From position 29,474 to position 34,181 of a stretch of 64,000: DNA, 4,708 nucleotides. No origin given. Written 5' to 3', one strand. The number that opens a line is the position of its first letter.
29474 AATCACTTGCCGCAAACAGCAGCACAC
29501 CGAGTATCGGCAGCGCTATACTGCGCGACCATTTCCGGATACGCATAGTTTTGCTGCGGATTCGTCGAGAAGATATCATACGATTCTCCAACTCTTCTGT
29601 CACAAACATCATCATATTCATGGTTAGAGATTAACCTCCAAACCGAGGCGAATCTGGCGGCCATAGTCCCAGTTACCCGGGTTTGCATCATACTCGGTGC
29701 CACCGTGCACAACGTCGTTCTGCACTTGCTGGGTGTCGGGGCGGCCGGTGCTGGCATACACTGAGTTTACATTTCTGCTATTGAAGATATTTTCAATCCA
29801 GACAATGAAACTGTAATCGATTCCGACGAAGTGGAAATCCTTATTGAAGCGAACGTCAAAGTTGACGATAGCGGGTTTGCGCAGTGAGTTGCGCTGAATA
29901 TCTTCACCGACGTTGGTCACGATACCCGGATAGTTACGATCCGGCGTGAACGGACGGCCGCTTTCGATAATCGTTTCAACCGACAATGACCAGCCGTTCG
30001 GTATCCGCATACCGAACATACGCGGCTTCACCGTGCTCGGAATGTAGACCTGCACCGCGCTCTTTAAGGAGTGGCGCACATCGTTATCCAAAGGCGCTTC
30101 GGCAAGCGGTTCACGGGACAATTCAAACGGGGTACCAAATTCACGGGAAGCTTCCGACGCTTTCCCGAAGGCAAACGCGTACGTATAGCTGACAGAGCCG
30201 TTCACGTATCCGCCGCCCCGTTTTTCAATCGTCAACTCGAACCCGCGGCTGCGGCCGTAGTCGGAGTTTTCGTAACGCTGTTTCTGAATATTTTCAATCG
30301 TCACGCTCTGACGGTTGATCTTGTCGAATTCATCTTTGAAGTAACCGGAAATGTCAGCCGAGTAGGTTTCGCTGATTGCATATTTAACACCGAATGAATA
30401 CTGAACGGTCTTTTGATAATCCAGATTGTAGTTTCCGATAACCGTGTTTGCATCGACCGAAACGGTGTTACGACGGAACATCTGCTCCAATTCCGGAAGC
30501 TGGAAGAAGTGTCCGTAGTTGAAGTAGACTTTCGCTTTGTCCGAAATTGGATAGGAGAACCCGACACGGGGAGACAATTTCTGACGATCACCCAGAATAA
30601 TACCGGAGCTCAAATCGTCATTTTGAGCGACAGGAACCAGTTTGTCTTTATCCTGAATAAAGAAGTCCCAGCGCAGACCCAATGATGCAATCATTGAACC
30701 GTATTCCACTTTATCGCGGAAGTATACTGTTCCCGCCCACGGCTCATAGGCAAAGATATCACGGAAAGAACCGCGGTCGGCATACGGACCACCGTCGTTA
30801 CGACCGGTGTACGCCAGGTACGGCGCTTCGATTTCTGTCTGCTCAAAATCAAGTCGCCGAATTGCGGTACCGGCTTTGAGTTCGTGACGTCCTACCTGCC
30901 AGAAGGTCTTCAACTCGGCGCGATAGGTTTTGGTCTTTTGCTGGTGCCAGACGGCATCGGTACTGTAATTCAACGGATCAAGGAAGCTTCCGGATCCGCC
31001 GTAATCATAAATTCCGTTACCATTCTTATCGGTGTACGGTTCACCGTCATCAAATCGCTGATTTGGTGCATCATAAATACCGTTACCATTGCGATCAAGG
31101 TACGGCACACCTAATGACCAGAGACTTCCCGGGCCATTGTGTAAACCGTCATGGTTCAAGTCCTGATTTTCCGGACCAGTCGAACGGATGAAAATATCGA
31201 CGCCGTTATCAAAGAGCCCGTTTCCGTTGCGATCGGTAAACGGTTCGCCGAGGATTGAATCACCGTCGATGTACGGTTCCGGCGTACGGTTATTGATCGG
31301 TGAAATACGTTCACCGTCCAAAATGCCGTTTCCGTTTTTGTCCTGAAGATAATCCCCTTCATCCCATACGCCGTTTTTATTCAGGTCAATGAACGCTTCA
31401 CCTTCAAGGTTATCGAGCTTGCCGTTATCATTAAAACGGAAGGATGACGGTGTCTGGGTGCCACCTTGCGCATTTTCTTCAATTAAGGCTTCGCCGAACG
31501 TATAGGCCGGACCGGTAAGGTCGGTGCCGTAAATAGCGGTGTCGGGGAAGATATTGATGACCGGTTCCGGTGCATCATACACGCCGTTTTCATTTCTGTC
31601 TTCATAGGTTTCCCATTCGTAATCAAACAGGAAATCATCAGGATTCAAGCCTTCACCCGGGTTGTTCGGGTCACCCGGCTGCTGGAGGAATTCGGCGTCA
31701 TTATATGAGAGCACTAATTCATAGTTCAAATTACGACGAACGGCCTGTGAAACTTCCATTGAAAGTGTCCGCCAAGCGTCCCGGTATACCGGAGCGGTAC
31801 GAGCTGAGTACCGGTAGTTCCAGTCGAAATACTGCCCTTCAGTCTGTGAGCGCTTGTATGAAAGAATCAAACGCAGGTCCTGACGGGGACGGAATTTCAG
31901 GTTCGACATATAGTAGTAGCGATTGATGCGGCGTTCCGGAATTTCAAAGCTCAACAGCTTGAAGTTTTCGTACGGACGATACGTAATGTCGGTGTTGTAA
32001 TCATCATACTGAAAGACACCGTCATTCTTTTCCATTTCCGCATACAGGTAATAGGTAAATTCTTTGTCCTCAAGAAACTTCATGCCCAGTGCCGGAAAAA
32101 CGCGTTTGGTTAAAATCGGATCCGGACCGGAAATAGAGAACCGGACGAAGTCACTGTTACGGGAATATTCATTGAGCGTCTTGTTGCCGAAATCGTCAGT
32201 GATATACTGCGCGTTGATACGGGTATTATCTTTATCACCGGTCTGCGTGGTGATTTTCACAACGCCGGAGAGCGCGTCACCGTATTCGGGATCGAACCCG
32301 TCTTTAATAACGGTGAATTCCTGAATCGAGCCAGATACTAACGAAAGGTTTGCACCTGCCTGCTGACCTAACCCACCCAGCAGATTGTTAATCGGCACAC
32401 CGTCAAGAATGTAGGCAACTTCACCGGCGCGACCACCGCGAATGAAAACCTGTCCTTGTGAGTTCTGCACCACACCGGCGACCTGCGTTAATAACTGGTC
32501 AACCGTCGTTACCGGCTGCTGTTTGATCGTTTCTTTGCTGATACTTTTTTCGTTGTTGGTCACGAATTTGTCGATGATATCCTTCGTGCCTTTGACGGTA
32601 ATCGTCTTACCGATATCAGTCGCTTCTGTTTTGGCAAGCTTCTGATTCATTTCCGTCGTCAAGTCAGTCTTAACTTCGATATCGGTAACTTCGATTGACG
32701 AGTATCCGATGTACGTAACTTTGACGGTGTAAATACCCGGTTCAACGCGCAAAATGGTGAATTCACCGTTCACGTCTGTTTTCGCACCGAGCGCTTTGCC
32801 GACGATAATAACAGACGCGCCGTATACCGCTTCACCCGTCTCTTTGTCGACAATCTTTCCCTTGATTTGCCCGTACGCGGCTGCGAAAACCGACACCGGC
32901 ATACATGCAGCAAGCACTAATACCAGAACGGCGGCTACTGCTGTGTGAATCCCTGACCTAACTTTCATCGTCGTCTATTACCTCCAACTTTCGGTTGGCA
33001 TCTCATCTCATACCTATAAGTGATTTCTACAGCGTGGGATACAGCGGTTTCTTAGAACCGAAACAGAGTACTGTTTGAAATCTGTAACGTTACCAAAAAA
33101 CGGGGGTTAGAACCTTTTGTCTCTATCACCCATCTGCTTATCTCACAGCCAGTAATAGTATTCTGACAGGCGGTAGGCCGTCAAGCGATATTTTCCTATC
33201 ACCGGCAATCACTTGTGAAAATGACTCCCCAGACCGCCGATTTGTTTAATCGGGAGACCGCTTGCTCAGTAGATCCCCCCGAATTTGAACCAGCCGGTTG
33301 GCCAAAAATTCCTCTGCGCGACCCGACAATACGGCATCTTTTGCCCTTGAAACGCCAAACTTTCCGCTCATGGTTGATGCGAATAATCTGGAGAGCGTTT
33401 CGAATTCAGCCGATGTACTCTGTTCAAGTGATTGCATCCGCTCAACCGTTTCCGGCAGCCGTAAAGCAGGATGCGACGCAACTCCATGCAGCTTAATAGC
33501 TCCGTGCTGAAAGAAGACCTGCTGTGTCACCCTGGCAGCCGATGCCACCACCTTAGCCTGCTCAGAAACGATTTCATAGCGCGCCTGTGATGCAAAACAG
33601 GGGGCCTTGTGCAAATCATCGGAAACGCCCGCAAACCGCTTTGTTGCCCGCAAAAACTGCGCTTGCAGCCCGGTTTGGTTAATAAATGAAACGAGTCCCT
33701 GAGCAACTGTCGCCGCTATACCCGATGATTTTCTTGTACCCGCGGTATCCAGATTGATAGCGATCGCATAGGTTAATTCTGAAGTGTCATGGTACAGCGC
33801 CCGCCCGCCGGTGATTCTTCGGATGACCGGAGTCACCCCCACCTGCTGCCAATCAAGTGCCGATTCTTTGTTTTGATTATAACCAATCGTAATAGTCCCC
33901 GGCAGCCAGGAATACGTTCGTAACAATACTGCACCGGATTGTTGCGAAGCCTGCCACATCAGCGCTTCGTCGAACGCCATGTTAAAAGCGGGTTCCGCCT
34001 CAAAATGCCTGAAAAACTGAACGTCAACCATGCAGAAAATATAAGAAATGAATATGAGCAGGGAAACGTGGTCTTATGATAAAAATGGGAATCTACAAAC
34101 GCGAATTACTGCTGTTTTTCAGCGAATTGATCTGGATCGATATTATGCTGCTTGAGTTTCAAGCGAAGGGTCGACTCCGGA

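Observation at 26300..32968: Uncharacterised three-gene outer-membrane module: TBDR-like barrel with thrombospondin-type-3 Ca-binding repeats, PorV/FadL-like barrel, large lipoprotein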

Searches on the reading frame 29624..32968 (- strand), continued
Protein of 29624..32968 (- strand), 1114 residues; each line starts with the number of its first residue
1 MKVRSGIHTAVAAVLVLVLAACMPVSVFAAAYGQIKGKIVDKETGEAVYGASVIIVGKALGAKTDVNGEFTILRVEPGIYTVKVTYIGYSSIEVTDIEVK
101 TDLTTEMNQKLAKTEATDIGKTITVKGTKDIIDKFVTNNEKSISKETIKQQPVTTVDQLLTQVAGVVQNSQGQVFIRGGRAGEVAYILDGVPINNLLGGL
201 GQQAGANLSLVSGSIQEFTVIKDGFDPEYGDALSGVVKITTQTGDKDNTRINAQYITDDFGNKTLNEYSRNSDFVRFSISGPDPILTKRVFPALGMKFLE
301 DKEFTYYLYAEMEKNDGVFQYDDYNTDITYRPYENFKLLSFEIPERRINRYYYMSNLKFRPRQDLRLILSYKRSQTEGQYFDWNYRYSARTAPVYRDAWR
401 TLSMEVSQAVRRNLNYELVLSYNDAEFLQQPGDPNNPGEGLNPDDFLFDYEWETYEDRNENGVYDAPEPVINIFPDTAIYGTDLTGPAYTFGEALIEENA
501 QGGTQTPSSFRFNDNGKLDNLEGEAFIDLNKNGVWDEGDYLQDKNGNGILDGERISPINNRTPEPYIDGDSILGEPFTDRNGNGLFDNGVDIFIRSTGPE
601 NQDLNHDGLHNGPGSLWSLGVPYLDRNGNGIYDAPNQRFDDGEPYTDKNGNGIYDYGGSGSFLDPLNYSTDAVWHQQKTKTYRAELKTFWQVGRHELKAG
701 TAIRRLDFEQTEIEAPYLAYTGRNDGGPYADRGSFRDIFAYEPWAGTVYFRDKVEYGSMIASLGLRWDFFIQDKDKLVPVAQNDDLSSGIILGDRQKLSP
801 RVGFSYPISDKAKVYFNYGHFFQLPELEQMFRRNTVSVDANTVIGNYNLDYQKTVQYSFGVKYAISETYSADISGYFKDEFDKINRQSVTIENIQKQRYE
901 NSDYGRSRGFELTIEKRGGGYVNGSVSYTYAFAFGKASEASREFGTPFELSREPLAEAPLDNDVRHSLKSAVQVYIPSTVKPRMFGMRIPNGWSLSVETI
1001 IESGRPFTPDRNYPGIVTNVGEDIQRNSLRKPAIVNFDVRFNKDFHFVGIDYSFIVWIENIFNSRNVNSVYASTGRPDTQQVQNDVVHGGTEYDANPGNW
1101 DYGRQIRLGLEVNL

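Call 78: search_protein_families(library=ncbifam, proteins=[L085:10475-13042:+, L087:11860-14274:+, L090:8182-10587:+, L090:11577-13253:+, L089:11547-13556:+, L091:482-1330:+], max_evalue=0.01)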
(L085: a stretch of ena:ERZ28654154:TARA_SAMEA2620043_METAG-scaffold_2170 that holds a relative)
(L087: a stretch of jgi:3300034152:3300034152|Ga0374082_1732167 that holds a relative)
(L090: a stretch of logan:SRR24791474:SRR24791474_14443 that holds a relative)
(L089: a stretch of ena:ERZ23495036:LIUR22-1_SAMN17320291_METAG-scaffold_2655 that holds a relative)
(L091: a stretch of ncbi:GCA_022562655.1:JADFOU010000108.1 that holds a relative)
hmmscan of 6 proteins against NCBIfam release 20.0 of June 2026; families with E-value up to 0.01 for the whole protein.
L085:10475-13042:+ (856 aa): 1 family
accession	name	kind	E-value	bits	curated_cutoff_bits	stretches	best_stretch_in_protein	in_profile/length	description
NF052228.1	T9SS_PorZ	equivalog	0.0017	16.9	260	1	777-854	683-755/757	type IX secretion system anionic LPS delivery protein PorZ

L087:11860-14274:+ (805 aa): 1 family
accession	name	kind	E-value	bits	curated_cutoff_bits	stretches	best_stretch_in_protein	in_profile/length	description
NF052228.1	T9SS_PorZ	equivalog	0.0062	15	260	1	735-805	689-757/757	type IX secretion system anionic LPS delivery protein PorZ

L090:8182-10587:+ (802 aa): 1 family
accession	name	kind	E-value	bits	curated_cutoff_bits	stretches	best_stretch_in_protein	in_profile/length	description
NF052228.1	T9SS_PorZ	equivalog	0.00071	18.1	260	1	721-802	683-757/757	type IX secretion system anionic LPS delivery protein PorZ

L090:11577-13253:+ (559 aa): 0 families

L089:11547-13556:+ (670 aa): 0 families

L091:482-1330:+ (283 aa): 4 families
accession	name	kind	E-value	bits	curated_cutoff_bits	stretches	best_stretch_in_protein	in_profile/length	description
NF053750.1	LplA_large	exception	1e-23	84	480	1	14-124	13-126/248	lipoate-protein ligase large subunit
TIGR00545.2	lipoyltrans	equivalog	1.7e-18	66.7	280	1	1-124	1-118/328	lipoate--protein ligase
NF053751.1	LplAB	exception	1.9e-17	63.3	550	1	2-124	101-225/348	lipoate-protein ligase LplAB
NF053790.1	LplA_LipA_fuse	exception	2.4e-08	33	800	1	40-124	40-120/606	bifunctional lipoate--protein ligase/lipoyl synthase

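Call 84: search_solved_structures(query=A3, max_evalue=1)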
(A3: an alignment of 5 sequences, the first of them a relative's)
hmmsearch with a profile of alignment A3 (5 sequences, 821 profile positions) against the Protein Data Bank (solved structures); distinct sequences matched with E-value up to 1: 0.

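Call 86: search_solved_structures(query=A2, max_evalue=0.00001)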
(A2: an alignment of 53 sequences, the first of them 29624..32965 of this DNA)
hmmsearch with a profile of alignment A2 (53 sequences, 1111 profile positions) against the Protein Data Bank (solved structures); distinct sequences matched with E-value up to 0.00001: 6.
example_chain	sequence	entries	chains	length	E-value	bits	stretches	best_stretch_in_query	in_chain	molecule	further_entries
4u3s_B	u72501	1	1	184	5.5e-10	40.7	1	30-105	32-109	Cellulosomal scaffoldin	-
4wi0_B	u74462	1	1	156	6.6e-10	40.4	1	31-106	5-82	Cellulosomal scaffoldin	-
6ytc_A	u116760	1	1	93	3.7e-08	34.6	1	33-112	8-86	TonB-dependent receptor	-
2hdf_A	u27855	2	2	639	1.3e-07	32.8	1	134-245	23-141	Colicin I receptor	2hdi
9nn6_A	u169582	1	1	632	1.7e-07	32.5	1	137-245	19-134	Colicin I receptor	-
9hfj_A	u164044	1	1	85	1e-05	26.6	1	33-94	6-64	SusC homolog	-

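Call 97: search_protein_families(library=pfam, proteins=[L087:9558-10430:+], max_evalue=10)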
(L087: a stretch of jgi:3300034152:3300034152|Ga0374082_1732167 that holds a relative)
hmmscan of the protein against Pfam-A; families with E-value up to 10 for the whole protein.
L087:9558-10430:+ (291 aa): 0 families

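Call 99: find_encoding_contigs(protein=P0267, flank=8000, max_places=1)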
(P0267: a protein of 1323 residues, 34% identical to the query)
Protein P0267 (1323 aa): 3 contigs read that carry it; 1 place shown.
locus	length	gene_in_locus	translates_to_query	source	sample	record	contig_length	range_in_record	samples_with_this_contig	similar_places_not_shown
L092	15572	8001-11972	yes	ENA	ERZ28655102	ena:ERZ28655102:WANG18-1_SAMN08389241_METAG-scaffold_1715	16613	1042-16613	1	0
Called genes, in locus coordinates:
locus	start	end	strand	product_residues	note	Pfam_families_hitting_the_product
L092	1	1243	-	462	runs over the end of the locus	PF01225:Mur_ligase, PF08245:Mur_ligase_M, PF02875:Mur_ligase_C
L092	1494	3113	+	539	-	PF00158:Sigma54_activat, PF14532:Sigma54_activ_2, PF07728:AAA_5 (weak), PF25601:AAA_lid_14, PF02954:HTH_8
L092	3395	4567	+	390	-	PF02706:Wzz, PF13807:GNVR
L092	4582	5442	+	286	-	-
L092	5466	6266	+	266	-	-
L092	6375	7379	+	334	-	PF07238:PilZ (weak)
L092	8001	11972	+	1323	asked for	PF13620:CarboxypepD_reg, PF13715:CarbopepD_reg_2, PF07715:Plug, PF00593:TonB_dep_Rec_b-barrel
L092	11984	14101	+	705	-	PF13229:Beta_helix (weak), PF05048:NosD, PF13229:Beta_helix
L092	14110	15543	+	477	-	-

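Call 100: find_encoding_contigs(protein=P0260, flank=8000, max_places=1)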
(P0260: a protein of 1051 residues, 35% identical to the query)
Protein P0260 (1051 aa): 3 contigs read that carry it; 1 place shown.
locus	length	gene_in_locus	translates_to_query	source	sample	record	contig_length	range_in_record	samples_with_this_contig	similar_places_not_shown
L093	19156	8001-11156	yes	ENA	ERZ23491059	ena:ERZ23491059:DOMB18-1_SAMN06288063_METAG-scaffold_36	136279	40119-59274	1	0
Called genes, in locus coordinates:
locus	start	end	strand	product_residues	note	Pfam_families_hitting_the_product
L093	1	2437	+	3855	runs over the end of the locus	PF00041:fn3 (faint), PF16655:PhoD_N (faint), PF25788:Ig_Rha78A_N (faint), PF13860:FlgD_ig (weak)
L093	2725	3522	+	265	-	PF01618:MotA_ExbB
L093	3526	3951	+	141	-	PF02472:ExbD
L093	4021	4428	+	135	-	PF02472:ExbD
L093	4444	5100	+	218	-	PF03544:TonB_C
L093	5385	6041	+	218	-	PF03544:TonB_C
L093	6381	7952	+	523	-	PF22113:Mtrc-MtrF_II-IV_dom (faint), PF14522:Cytochrome_C7 (faint)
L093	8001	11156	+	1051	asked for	PF13620:CarboxypepD_reg, PF13715:CarbopepD_reg_2, PF07715:Plug, PF00593:TonB_dep_Rec_b-barrel, PF25183:OMP_b-brl_4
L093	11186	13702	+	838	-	-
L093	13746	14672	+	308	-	PF03687:UPF0164 (faint), PF19572:PorV (faint)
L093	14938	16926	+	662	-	PF13585:CHU_C (weak), PF18962:Por_Secre_tail (weak), PF13860:FlgD_ig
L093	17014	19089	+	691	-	PF13860:FlgD_ig, PF18962:Por_Secre_tail (weak)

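Call 101: find_encoding_contigs(protein=P0266, flank=8000, max_places=1)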
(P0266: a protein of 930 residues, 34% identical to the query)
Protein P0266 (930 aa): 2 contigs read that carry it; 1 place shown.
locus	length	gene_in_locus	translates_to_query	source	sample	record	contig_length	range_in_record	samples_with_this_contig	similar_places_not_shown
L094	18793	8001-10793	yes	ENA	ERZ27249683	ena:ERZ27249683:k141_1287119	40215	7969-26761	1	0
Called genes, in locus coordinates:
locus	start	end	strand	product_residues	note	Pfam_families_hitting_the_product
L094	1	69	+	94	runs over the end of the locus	-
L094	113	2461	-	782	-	-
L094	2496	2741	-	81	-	PF10387:DUF2442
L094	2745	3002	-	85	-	PF13711:DUF4160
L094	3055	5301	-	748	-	PF01564:Spermine_synth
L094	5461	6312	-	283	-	PF01261:AP_endonuc_2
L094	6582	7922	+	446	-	PF03349:Toluene_X (weak)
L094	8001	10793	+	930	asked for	PF13620:CarboxypepD_reg, PF13715:CarbopepD_reg_2, PF07715:Plug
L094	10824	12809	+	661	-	-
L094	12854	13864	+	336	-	PF03349:Toluene_X (faint)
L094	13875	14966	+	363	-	PF09459:EB_dh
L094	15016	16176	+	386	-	PF09459:EB_dh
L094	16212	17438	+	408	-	-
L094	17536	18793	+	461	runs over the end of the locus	PF20094:GWxTD_dom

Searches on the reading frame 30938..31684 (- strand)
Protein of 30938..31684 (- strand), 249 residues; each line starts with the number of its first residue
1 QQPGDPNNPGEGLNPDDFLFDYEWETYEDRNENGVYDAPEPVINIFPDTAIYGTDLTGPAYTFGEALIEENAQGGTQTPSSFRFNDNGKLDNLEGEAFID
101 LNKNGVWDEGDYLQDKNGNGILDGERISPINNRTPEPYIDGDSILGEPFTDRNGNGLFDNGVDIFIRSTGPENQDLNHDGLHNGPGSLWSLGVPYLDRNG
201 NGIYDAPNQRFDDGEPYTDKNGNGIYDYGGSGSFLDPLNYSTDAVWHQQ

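Call 97: search_protein_families(library=pfam, proteins=[window:30938-31684:-], max_evalue=10)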
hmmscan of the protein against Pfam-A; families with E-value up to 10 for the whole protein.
seq(249 aa): 5 families
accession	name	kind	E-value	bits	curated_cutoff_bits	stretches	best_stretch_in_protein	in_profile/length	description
PF23951.1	DUF7282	-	0.048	14.3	27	1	193-225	74-105/112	Domain of unknown function (DUF7282)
PF17210.9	SdrD_B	-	0.083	13.5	29.7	0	112-160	6-54/112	SdrD B-like domain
PF12354.14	Internalin_N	-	0.28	11.6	24.1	1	35-50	5-20/44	Bacterial adhesion/invasion protein N terminal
PF23657.1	DUF7151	-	0.83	10.1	27.2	0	114-128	26-40/46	Domain of unknown function (DUF7151)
PF20009.4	GEVED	-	5.8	8.2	24.4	1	97-117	4-26/78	GEVED domain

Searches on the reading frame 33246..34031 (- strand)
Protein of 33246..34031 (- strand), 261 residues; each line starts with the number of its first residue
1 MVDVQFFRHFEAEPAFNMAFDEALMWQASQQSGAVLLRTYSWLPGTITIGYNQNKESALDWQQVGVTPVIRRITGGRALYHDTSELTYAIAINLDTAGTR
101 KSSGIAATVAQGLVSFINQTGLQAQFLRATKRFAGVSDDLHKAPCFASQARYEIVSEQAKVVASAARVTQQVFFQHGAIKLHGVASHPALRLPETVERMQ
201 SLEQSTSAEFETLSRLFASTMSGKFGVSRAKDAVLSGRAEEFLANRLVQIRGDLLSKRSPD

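Call 7: search_protein_families(library=pfam, proteins=[window:33246-34031:-], max_evalue=0.01)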
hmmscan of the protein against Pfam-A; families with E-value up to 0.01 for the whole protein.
window:33246-34031:- (261 aa): 2 families
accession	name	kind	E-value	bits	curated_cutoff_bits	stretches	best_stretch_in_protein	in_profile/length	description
PF21948.1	LplA-B_cat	-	1.2e-22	81.4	27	1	14-187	2-152/200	Lipoyl protein ligase A/B catalytic domain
PF03099.24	BPL_LplA_LipB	-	1.4e-08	35.2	21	1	62-182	21-131/133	Biotin/lipoate A/B protein ligase family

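Call 78: search_protein_families(library=ncbifam, proteins=[window:33246-34031:-], max_evalue=0.01)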
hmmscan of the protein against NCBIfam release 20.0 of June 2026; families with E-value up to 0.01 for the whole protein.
window:33246-34031:- (261 aa): 3 families
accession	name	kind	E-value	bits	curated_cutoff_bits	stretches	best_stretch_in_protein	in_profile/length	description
NF053750.1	LplA_large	exception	2e-13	50.3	480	1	11-127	7-127/248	lipoate-protein ligase large subunit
TIGR00545.2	lipoyltrans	equivalog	6.7e-11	41.7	280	1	7-125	4-117/328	lipoate--protein ligase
NF053751.1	LplAB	exception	1.1e-06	27.9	550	1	8-93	104-192/348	lipoate-protein ligase LplAB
